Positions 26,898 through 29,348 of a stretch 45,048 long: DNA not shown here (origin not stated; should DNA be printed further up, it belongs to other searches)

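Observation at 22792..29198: Outward-facing module: MsbA/PglK-type exporter, membrane GT2, GT-C protein and Wzy_C-TPR, a candidate lipid-linked glycan flipping and transfer system (possibly protein O-glycosylation)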

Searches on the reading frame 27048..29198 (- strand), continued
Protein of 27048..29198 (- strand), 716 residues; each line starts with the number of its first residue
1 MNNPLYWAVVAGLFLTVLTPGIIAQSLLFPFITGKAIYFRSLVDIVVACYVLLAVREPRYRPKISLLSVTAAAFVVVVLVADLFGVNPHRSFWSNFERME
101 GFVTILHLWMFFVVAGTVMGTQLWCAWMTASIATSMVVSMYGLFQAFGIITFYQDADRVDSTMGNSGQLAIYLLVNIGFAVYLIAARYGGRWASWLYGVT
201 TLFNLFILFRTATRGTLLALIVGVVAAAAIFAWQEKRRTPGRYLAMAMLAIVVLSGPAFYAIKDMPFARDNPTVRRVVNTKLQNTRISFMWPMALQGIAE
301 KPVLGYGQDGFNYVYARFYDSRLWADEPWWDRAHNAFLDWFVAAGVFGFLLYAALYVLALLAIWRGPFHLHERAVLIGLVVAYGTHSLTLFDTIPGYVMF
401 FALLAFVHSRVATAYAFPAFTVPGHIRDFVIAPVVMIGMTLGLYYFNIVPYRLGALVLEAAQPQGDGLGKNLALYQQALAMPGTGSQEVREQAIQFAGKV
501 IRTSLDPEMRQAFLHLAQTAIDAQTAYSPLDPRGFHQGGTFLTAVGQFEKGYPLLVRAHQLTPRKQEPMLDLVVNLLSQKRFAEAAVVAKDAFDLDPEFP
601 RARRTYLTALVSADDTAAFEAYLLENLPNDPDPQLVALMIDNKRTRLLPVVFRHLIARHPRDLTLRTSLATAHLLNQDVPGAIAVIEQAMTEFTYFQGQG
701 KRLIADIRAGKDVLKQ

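Call 27: find_encoding_contigs(protein=P0013, flank=10000, max_places=1)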
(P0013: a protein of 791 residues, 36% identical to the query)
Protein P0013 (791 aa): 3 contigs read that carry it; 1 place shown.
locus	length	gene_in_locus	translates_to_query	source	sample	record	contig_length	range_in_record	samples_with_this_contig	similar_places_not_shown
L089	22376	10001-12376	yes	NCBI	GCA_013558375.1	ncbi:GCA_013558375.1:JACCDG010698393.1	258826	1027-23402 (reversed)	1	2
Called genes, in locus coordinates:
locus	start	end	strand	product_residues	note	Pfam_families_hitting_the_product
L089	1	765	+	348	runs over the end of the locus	PF13439:Glyco_transf_4 (weak), PF00534:Glycos_transf_1, PF13692:Glyco_trans_1_4, PF13524:Glyco_trans_1_2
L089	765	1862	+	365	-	PF13439:Glyco_transf_4, PF13579:Glyco_trans_4_4, PF20706:GT4-conflict, PF00534:Glycos_transf_1, PF13692:Glyco_trans_1_4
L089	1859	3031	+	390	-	PF13477:Glyco_trans_4_2 (weak), PF13439:Glyco_transf_4, PF13579:Glyco_trans_4_4, PF00534:Glycos_transf_1, PF13692:Glyco_trans_1_4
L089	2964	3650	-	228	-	-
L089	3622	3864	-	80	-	PF00535:Glycos_transf_2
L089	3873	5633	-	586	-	PF13522:GATase_6, PF13537:GATase_7, PF12481:DUF3700 (weak), PF00733:Asn_synthase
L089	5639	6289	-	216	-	PF05050:Methyltransf_21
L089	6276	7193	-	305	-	PF13489:Methyltransf_23, PF08003:Methyltransf_9, PF01209:Ubie_methyltran (weak), PF13847:Methyltransf_31, PF08241:Methyltransf_11, PF08242:Methyltransf_12, PF13649:Methyltransf_25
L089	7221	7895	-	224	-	PF05148:Methyltransf_8 (weak), PF13489:Methyltransf_23, PF13847:Methyltransf_31 (faint), PF08241:Methyltransf_11, PF08242:Methyltransf_12, PF13649:Methyltransf_25 (weak)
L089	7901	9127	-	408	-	PF00005:ABC_tran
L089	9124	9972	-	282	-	PF01061:ABC2_membrane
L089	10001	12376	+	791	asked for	PF04932:Wzy_C, PF07719:TPR_2 (faint), PF14559:TPR_19 (faint), PF12895:ANAPC3 (faint), PF13371:TPR_9 (faint), PF13424:TPR_12 (faint), PF13428:TPR_14 (faint), PF00515:TPR_1 (faint), +1 more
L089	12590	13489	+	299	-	PF01565:FAD_binding_4, PF02873:MurB_C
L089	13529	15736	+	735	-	PF07517:SecA_DEAD, PF01043:SecA_PP_bind, PF21090:P-loop_SecA, PF07516:SecA_SW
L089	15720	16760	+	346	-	PF01594:AI-2E_transport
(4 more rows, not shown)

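Call 28: find_encoding_contigs(protein=P0001, flank=10000, max_places=3)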
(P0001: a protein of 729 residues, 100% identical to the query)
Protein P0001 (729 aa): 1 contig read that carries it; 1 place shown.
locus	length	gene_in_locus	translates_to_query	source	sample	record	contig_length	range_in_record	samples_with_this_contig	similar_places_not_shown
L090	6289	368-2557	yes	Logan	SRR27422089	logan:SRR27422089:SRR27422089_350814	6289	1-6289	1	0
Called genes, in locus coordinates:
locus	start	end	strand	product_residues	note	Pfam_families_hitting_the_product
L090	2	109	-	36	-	?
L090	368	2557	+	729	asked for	PF04932:Wzy_C, PF14559:TPR_19 (faint)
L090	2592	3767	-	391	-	PF09594:GT87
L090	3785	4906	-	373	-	PF00535:Glycos_transf_2, PF10111:Glyco_tranf_2_2 (faint), PF13641:Glyco_tranf_2_3, PF13506:Glyco_transf_21 (weak)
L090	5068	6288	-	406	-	?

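Call 36: search_solved_structures(query=A1, max_evalue=1, show_alignments=3)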
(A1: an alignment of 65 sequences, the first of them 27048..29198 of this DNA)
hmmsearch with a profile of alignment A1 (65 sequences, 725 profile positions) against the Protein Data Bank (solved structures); distinct sequences matched with E-value up to 1: 337 (the best 60 are shown).
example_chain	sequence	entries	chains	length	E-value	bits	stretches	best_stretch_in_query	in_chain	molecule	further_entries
9qhb_A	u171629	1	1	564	1.3e-52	182.4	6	549-704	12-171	Engineered tetratricopeptide repeat protein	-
8bu0_A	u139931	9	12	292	1.9e-31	112.4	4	547-615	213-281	Consensus tetratricopeptide repeat protein | Crystal structure of an 8-repeat consensus TPR superhelix with Zinc. | Monomer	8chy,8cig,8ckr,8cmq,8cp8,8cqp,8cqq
9qhc_A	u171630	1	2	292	7.3e-28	100.5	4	547-614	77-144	Engineered tetratricopeptide repeat protein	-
7ntf_A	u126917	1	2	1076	2.6e-27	98.7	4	546-710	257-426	Isoform 1 of UDP-N-acetylglucosamine--peptide N-acetylglucosaminyltransferase 110 kDa subu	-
7yea_A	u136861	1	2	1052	1.5e-26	96.2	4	547-710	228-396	UDP-N-acetylglucosamine--peptide N-acetylglucosaminyltransferase 110 kDa subunit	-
7yeh_B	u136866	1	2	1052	1.5e-26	96.2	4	547-710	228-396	UDP-N-acetylglucosamine--peptide N-acetylglucosaminyltransferase 110 kDa subunit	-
1w3b_A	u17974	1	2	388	3e-19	72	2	546-720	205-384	UDP-N-ACETYLGLUCOSAMINE--PEPTIDE N-ACETYLGLUCOSAMINYLTRANSFERASE 110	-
6eou_A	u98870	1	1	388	1.2e-18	70.1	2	546-720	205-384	UDP-N-acetylglucosamine--peptide N-acetylglucosaminyltransferase 110 kDa subunit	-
1na0_A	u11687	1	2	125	1.6e-16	63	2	551-616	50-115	designed protein CTPR3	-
2wqh_A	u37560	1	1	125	5.9e-16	61.2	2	525-616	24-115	CTPR3Y3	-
8fgw_D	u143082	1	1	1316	6.6e-16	61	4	561-669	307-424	Tetratricopeptide repeat protein 21B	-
8bbe_D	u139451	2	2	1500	1.6e-15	59.8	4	561-669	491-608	SNAP-tag,Tetratricopeptide repeat protein 21B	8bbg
2fo7_A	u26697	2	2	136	1.6e-15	59.7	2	549-614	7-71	SYNTHETIC CONSENSUS TPR PROTEIN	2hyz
8ch0_A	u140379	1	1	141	1.6e-15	59.7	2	549-614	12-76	Consensus tetratricopeptide repeat protein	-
7obi_A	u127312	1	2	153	4.6e-15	58.2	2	541-614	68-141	CTPR-rv4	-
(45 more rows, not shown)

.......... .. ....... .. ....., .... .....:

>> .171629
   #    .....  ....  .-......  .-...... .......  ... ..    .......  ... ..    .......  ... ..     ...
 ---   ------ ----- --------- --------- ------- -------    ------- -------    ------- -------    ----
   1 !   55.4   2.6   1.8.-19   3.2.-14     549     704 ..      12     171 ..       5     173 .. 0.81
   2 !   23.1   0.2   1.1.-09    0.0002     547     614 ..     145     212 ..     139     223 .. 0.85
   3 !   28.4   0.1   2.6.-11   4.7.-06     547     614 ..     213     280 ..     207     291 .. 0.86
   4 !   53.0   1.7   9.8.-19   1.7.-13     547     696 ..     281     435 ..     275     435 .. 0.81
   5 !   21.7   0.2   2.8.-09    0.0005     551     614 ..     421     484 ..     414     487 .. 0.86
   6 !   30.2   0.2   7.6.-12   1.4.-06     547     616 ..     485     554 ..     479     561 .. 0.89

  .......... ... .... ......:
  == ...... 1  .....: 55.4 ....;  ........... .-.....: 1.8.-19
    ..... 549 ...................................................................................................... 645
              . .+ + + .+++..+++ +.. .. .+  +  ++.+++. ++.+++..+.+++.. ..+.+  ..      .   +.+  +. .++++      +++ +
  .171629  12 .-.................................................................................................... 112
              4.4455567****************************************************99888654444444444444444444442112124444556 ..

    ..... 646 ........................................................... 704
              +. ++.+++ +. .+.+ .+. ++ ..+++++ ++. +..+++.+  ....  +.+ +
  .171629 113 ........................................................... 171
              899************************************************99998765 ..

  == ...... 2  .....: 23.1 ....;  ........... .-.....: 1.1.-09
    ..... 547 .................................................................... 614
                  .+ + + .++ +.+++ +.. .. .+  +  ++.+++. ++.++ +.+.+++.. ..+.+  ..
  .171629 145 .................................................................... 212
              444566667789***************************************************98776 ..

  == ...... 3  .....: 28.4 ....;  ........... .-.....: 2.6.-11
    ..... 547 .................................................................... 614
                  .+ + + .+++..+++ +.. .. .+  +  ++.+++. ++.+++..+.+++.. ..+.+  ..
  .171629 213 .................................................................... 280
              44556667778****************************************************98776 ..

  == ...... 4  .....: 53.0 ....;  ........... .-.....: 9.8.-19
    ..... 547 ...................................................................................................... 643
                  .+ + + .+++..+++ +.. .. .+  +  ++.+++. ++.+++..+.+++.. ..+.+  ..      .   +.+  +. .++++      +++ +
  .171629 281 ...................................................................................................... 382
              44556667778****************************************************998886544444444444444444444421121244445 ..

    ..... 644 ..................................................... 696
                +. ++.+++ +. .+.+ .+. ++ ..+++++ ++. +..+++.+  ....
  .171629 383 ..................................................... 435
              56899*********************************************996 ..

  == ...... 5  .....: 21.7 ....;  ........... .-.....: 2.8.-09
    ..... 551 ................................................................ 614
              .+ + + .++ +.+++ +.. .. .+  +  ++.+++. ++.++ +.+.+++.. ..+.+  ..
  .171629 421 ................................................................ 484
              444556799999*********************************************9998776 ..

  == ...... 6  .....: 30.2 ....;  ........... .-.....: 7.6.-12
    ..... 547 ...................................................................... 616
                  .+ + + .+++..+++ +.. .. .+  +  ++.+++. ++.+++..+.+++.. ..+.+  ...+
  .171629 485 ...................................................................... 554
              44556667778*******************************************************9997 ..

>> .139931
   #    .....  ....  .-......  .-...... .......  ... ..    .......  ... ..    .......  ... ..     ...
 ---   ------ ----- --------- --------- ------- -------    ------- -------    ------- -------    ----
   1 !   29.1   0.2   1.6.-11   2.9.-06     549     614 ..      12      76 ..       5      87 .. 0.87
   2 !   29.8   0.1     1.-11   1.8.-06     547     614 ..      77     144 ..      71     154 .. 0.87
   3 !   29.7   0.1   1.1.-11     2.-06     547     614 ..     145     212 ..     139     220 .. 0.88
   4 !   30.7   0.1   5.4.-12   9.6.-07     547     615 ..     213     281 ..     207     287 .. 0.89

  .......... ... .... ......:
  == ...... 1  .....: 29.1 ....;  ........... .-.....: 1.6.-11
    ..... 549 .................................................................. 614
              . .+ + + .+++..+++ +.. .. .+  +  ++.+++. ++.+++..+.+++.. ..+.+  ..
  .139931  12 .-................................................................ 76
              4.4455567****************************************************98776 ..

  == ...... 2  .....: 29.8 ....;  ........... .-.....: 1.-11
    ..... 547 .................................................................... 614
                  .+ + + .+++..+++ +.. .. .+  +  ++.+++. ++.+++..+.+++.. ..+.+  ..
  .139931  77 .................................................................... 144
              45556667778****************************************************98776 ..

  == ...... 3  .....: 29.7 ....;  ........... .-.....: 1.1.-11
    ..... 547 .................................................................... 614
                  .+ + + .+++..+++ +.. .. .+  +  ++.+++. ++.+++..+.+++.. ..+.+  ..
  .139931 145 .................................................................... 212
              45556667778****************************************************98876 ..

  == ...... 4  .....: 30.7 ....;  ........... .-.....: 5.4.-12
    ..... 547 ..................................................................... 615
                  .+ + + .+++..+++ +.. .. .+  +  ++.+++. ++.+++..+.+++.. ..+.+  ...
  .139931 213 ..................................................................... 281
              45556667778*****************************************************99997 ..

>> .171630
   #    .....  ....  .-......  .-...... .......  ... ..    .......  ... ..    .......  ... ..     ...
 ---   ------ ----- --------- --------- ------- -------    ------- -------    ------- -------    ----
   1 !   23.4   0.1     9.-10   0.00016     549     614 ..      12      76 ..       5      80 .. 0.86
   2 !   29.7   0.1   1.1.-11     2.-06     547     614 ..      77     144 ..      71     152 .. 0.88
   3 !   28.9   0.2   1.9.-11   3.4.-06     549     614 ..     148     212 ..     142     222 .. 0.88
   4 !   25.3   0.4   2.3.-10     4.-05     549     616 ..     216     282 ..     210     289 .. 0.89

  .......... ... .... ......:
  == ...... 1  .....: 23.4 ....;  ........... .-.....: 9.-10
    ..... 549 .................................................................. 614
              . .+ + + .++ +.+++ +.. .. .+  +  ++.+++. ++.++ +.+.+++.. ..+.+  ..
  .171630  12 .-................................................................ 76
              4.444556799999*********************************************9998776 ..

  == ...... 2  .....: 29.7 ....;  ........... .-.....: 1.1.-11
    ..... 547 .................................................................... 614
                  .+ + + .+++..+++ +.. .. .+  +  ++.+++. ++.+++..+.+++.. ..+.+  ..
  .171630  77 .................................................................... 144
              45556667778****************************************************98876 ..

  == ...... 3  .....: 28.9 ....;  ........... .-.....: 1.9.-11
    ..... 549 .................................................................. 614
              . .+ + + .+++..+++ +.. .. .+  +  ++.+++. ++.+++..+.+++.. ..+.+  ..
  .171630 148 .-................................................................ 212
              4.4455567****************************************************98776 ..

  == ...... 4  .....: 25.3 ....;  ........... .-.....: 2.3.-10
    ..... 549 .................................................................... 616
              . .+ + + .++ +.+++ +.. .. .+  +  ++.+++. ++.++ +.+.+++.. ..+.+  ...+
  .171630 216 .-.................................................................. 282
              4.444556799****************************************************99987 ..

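Call 46: predict_structure(alignment_id=A1)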
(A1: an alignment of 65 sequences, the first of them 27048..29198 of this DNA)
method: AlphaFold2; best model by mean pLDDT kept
length: 716 residues; sequences in the alignment: 65
mean_pLDDT: 92.0   pTM: 0.87
mean pLDDT of the five models: 92.0, 91.3, 90.4, 88.9, 88.9
residues with pLDDT >= 90: 542; 70-90: 158; 50-70: 16; < 50: 0
segments of 3 or more residues with pLDDT < 50: none
pLDDT, mean of each block of 10 residues (from residue 1): 95 96 87 91 97 95 97 96 89 77 94 97 97 97 90 75 90 97 94 95 96 91 95 88 90 86 87 83 74 92 90 89 76 77 94 97 97 97 91 87 98 91 94 97 93 93 92 96 88 95 95 97 93 94 97 97 94 98 97 94 94 93 91 88 92 95 94 94 96 94 93 77
secondary structure, 60 per line:
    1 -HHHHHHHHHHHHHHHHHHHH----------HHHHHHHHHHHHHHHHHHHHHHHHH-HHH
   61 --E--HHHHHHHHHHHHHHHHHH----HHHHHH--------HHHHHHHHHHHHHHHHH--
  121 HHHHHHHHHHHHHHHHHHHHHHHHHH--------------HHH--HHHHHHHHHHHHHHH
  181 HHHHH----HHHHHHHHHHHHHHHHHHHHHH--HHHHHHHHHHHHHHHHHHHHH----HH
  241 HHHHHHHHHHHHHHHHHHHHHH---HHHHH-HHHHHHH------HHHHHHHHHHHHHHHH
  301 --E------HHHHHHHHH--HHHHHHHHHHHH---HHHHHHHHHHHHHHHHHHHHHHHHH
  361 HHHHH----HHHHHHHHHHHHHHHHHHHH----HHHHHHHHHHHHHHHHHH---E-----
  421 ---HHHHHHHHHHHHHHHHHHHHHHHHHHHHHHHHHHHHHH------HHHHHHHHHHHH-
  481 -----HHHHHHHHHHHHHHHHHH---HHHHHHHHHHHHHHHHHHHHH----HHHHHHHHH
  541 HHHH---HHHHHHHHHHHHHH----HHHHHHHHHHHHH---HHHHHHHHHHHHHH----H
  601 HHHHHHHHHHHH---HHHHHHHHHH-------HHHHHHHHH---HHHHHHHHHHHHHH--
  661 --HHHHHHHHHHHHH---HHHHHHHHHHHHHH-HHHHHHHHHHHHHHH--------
elements in order (helices of 4 or more, strands of 3 or more residues): H2-21 H32-56 H66-83 H88-93 H102-118 H121-146 H166-185 H190-211 H214-234 H239-262 H266-270 H272-278 H285-300 H310-318 H321-332 H336-365 H370-389 H394-411 H424-461 H468-479 H486-503 H507-527 H532-544 H548-561 H566-578 H582-595 H600-612 H616-625 H633-641 H645-658 H663-675 H679-692 H694-708
